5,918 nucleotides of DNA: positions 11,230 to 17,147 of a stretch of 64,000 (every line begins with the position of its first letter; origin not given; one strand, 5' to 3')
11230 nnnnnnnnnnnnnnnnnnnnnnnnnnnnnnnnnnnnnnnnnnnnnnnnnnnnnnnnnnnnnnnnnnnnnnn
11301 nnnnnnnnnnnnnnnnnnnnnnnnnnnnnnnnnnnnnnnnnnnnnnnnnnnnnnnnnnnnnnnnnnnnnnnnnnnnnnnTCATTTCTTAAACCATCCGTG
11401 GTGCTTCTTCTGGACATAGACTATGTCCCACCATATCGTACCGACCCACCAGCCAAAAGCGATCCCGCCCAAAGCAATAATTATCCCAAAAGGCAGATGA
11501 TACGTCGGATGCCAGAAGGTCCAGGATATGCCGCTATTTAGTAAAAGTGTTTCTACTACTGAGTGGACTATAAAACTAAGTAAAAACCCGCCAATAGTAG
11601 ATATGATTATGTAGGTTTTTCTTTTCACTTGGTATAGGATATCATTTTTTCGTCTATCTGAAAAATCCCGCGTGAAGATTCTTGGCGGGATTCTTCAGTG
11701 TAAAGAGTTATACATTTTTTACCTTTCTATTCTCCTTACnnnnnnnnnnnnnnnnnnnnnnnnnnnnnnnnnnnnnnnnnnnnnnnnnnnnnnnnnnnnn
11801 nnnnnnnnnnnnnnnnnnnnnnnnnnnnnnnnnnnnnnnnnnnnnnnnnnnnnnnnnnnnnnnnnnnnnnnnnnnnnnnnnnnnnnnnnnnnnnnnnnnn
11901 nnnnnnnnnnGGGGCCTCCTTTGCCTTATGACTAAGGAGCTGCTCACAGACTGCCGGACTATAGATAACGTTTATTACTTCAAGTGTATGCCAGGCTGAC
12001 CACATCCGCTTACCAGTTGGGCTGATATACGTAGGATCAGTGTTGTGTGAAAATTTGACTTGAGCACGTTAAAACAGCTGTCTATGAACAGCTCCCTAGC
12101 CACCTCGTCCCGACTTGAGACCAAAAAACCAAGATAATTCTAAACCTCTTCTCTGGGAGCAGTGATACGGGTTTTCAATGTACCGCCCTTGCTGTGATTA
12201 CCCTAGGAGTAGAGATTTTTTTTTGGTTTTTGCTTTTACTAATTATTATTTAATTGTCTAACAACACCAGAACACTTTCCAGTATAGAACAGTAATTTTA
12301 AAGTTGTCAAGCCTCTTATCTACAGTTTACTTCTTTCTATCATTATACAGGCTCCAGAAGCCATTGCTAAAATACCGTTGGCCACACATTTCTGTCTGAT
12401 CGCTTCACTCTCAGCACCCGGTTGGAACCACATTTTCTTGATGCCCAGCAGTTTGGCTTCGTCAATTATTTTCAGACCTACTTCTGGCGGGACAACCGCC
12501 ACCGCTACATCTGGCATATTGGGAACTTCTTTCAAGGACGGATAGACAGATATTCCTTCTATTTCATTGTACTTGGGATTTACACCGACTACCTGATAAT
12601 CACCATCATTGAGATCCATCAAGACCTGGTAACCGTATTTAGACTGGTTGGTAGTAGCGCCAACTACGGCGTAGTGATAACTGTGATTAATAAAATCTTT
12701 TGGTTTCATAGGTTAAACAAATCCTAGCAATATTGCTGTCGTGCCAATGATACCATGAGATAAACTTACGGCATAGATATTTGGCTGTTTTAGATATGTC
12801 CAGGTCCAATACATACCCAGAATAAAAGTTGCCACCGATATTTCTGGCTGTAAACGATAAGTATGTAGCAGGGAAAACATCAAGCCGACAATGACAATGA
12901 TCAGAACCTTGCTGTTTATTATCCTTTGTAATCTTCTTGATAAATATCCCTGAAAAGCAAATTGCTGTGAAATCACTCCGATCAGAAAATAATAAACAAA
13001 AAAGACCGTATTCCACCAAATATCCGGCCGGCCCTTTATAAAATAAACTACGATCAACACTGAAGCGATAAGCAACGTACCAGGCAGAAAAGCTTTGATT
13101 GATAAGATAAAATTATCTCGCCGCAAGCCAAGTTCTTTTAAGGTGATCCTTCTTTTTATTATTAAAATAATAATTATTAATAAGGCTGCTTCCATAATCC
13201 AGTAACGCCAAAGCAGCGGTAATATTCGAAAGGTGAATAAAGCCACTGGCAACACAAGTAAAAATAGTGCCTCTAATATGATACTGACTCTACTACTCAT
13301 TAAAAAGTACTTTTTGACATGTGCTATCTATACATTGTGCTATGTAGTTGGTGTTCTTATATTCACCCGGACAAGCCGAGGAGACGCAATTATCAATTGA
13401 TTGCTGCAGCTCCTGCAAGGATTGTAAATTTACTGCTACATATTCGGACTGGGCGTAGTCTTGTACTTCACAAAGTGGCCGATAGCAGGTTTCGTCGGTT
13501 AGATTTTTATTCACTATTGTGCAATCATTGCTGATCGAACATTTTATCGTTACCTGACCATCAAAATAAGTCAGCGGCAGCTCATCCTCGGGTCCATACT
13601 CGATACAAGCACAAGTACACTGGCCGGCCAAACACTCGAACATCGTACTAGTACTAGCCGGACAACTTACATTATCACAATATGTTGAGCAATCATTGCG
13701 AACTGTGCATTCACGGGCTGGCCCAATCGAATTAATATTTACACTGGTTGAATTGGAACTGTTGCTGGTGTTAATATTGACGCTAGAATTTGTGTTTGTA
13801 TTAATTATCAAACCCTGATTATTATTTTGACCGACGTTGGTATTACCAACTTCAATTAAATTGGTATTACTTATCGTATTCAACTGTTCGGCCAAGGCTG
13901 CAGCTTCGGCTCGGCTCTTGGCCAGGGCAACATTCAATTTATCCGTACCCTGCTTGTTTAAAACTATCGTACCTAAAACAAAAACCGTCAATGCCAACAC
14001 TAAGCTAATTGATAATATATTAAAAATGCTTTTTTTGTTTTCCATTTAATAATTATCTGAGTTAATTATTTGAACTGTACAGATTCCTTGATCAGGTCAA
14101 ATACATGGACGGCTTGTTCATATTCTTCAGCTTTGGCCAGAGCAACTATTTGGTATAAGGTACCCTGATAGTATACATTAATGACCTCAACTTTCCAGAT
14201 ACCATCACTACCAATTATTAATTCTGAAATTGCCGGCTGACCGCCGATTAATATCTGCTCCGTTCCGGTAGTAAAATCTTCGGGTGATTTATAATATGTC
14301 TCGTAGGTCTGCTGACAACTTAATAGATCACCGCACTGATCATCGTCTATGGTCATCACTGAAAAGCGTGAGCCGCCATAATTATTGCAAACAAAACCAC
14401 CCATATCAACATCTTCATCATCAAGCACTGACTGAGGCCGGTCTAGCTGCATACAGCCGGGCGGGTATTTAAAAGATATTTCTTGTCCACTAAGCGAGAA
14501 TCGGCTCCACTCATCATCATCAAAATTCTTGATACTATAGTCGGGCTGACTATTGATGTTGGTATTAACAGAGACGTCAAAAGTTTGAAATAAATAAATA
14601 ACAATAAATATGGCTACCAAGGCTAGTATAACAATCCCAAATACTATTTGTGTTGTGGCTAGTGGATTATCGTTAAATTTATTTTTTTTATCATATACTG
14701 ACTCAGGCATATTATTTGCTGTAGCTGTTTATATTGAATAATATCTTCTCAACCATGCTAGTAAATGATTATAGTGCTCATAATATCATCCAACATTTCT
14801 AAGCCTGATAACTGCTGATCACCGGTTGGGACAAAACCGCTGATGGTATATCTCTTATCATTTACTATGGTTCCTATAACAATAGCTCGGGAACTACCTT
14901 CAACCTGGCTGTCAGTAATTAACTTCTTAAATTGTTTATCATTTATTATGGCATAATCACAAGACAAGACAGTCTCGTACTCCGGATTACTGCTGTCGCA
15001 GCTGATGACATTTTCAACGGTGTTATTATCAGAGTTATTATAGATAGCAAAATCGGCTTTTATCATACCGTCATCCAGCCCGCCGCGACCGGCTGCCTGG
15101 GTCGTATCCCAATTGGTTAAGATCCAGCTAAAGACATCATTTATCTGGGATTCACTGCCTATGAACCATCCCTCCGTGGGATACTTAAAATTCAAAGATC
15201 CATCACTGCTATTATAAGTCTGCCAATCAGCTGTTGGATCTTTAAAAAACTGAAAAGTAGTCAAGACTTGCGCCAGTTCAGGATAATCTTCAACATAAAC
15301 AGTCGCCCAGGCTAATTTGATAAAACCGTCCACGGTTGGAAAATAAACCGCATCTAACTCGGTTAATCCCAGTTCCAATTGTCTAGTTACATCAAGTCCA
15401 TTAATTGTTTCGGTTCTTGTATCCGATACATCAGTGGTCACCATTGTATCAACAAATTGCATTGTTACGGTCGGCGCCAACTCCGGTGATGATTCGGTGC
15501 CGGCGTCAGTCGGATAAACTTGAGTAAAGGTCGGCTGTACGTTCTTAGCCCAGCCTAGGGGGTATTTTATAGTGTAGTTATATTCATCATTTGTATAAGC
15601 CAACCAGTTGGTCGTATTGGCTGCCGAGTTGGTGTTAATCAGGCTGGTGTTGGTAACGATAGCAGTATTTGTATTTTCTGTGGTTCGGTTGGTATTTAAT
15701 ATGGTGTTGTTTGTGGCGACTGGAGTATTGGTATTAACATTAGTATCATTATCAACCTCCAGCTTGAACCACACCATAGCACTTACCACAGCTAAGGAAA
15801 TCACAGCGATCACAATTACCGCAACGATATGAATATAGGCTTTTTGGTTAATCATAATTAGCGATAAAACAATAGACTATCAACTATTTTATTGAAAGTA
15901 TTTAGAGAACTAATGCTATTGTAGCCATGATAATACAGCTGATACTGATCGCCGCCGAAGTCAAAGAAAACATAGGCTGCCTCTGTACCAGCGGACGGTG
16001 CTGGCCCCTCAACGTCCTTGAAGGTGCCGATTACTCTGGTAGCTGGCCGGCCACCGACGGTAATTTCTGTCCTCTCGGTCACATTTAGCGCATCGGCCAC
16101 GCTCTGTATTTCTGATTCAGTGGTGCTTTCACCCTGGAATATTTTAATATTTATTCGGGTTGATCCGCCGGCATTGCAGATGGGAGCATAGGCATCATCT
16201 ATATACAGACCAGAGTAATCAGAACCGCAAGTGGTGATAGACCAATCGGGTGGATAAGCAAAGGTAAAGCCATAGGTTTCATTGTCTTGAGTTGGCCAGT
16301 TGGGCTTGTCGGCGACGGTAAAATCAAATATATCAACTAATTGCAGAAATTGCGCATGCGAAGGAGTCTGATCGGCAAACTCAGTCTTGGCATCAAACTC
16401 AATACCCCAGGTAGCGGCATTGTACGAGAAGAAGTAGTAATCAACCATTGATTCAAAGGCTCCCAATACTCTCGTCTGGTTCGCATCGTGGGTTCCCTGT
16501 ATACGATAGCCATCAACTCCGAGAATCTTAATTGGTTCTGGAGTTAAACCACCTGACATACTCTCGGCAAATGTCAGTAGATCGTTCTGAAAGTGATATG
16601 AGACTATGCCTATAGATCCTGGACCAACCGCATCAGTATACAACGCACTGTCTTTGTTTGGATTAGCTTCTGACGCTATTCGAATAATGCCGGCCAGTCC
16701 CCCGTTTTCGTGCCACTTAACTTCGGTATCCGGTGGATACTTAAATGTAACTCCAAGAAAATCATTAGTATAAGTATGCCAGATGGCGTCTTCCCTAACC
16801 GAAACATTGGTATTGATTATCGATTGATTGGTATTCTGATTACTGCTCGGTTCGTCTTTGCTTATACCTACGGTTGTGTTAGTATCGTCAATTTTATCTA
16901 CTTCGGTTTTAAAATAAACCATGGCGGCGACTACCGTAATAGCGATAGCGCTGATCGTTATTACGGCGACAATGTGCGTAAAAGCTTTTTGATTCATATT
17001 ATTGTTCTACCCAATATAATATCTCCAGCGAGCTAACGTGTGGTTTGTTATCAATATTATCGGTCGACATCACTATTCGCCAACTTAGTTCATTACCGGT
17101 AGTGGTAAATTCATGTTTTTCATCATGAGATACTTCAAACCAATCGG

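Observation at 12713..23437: Ten-gene operon of paralogous anchored surface proteins with modular domain shuffling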

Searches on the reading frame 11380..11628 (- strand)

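Call 9: search_protein_families(library=pfam, proteins=[window:11380-11628:-], max_evalue=0.1)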
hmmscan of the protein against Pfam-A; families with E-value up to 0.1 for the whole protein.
window:11380-11628:- (82 aa): 1 family
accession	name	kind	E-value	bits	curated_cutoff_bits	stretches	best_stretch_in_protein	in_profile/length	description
PF02632.19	BioY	-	0.059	13.8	25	1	8-70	52-104/140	BioY family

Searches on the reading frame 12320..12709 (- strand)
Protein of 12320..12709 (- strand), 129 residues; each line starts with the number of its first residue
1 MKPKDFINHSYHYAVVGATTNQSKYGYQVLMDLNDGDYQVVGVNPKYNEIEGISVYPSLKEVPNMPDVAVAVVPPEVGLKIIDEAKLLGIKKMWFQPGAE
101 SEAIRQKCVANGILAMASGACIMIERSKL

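Call 9: search_protein_families(library=pfam, proteins=[window:12320-12709:-], max_evalue=0.1)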
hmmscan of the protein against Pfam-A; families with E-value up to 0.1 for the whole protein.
window:12320-12709:- (129 aa): 2 families
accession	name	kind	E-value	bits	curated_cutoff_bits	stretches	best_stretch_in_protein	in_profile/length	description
PF13380.12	CoA_binding_2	-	1.5e-29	103.2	22.8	1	12-125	2-114/116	CoA binding domain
PF02629.25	CoA_binding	-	2.3e-10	41.5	22.3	1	11-94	4-92/97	CoA binding domain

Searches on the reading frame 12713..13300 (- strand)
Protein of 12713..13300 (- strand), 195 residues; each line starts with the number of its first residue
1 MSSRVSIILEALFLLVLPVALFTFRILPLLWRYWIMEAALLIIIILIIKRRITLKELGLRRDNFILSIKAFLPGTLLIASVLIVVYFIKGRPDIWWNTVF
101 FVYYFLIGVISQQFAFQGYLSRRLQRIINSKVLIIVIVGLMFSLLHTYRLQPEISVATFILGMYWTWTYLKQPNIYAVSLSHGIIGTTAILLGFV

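Call 7: search_protein_families(library=pfam, proteins=[window:12713-13300:-], max_evalue=1)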
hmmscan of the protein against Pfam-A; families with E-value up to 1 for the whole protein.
window:12713-13300:- (195 aa): 1 family
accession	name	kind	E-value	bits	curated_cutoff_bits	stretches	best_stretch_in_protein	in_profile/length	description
PF02517.21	Rce1-like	-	3.8e-13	50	22.4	1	95-185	2-90/93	Type II CAAX prenyl endopeptidase Rce1-like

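Call 8: search_protein_families(library=ncbifam, proteins=[window:12713-13300:-], max_evalue=1)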
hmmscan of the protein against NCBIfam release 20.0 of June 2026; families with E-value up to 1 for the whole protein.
window:12713-13300:- (195 aa): 3 families
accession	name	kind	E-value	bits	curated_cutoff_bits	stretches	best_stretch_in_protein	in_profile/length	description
NF033192.3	CPBP_JDVT_MrtJ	equivalog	0.0023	18.6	75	1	117-189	21-95/98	JDVT-CTERM system glutamic-type intramembrane protease MrtJ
NF040589.1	CPBP_Synerg_MrtS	equivalog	0.0061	16.8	130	1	110-184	85-158/170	Synerg-CTERM system glutamic-type intramembrane protease MrtS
NF040914.1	Mrt_core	domain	0.04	14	100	1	109-185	12-97/108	myxosortase family intramembrane protease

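Call 95: search_solved_structures(query=window:12713-13300:-, max_evalue=10, show_alignments=2)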
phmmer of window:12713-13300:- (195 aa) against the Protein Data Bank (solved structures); distinct sequences matched with E-value up to 10: 0.

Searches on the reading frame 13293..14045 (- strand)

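Call 7: search_protein_families(library=pfam, proteins=[window:13293-14045:-], max_evalue=1)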
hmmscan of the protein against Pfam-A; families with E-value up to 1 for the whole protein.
window:13293-14045:- (250 aa): 0 families

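Call 8: search_protein_families(library=ncbifam, proteins=[window:13293-14045:-], max_evalue=1)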
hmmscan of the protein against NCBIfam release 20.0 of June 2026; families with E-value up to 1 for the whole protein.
window:13293-14045:- (250 aa): 2 families
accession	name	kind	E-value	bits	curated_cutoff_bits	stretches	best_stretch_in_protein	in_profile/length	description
TIGR01741.1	staph_tand_hypo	subfamily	0.14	12.2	82.05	1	208-249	5-45/157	TIGR01741 family protein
NF050013.1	HpsJ_like_A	equivalog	0.31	10.6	140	1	10-77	82-150/217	HpsJ-like protein, cyanoexosortase A-associated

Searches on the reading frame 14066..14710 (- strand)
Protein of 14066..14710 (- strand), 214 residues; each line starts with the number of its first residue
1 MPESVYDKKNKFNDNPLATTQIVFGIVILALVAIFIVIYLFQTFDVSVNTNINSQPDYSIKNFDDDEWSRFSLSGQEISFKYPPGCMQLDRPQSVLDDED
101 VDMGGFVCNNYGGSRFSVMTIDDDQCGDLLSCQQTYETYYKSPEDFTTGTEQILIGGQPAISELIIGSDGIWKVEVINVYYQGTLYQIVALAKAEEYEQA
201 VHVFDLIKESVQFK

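Call 7: search_protein_families(library=pfam, proteins=[window:14066-14710:-], max_evalue=1)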
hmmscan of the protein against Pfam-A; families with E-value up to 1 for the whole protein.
window:14066-14710:- (214 aa): 1 family
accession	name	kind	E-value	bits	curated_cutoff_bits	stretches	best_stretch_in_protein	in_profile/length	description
PF10532.14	Plant_all_beta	-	0.044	14.5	30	1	77-122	11-54/114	Plant specific N-all beta domain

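Call 8: search_protein_families(library=ncbifam, proteins=[window:14066-14710:-], max_evalue=1)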
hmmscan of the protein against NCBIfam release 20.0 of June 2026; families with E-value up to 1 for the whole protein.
window:14066-14710:- (214 aa): 1 family
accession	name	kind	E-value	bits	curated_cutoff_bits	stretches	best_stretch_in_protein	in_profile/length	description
TIGR04409.1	LptC_YrbK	equivalog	0.11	12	38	1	26-64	5-45/180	LPS export ABC transporter periplasmic protein LptC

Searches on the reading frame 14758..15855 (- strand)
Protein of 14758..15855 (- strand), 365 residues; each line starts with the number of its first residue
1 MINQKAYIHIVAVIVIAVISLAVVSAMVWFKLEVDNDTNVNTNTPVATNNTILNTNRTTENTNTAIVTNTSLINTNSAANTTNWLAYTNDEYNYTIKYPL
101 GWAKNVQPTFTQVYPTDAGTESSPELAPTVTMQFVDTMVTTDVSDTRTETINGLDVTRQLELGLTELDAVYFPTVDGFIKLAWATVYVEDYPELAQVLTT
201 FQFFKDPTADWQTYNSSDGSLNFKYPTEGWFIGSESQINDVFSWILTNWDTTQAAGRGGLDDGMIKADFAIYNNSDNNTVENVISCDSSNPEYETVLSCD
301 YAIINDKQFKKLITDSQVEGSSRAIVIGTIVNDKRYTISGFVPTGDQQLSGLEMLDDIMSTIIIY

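Call 7: search_protein_families(library=pfam, proteins=[window:14758-15855:-], max_evalue=1)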
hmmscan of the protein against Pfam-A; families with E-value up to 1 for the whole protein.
window:14758-15855:- (365 aa): 0 families

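Call 8: search_protein_families(library=ncbifam, proteins=[window:14758-15855:-], max_evalue=1)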
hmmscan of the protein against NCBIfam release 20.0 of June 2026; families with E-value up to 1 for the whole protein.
window:14758-15855:- (365 aa): 2 families
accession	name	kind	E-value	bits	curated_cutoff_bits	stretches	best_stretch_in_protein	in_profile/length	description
NF040946.1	PSII_PsbP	equivalog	0.0011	18.6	60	1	65-104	7-47/180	photosystem II reaction center PsbP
TIGR03931.1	T7SS_Rv3446c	hypoth_equivalog_domain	0.009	16.4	47.6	1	11-114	7-87/194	type VII secretion-associated protein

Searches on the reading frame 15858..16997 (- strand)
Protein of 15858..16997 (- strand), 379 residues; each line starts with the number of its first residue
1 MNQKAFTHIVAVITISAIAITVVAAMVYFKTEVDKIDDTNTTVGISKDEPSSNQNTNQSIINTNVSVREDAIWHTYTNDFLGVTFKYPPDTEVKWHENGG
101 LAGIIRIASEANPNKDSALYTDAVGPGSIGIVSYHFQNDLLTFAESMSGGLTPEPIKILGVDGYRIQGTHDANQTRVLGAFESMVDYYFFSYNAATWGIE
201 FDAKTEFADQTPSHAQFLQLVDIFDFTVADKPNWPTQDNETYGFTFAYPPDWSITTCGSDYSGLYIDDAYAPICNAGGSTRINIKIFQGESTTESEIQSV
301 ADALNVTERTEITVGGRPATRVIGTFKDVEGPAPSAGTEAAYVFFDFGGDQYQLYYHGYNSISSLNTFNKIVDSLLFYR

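Call 7: search_protein_families(library=pfam, proteins=[window:15858-16997:-], max_evalue=1)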
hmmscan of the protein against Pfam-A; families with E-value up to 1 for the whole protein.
window:15858-16997:- (379 aa): 2 families
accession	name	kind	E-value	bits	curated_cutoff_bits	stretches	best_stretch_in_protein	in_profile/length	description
PF18933.6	PsbP_2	-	2.3e-09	38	27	2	236-374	46-181/184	PsbP-like protein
PF16370.11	MetallophosC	-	0.11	13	29.7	1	335-360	25-50/168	C terminal of Calcineurin-like phosphoesterase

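Call 8: search_protein_families(library=ncbifam, proteins=[window:15858-16997:-], max_evalue=1)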
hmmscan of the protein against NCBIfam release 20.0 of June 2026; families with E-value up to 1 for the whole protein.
window:15858-16997:- (379 aa): 1 family
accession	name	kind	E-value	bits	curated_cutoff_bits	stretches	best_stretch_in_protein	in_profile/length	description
NF040942.2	hypo_ExtJ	equivalog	0.00094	19.5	52.5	1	3-51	2-48/77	selenite/tellurite reduction operon protein ExtJ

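Call 12: find_encoding_contigs(protein=window:15858-16997:-, flank=10000, max_places=6)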
Protein window:15858-16997:- (379 aa): no gene with exactly this product is on record in the collection.

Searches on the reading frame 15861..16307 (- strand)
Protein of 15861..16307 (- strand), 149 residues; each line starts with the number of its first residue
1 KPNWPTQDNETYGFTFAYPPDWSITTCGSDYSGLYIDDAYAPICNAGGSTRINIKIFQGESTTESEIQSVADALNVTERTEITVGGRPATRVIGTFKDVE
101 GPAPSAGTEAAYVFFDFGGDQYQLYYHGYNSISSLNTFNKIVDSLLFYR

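Call 41: find_homologous_proteins(query=window:15861-16307:-, max_evalue=0.001)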
Query seq(149 aa): 24 candidates shared short words with the query, none scored E <= 0.001.
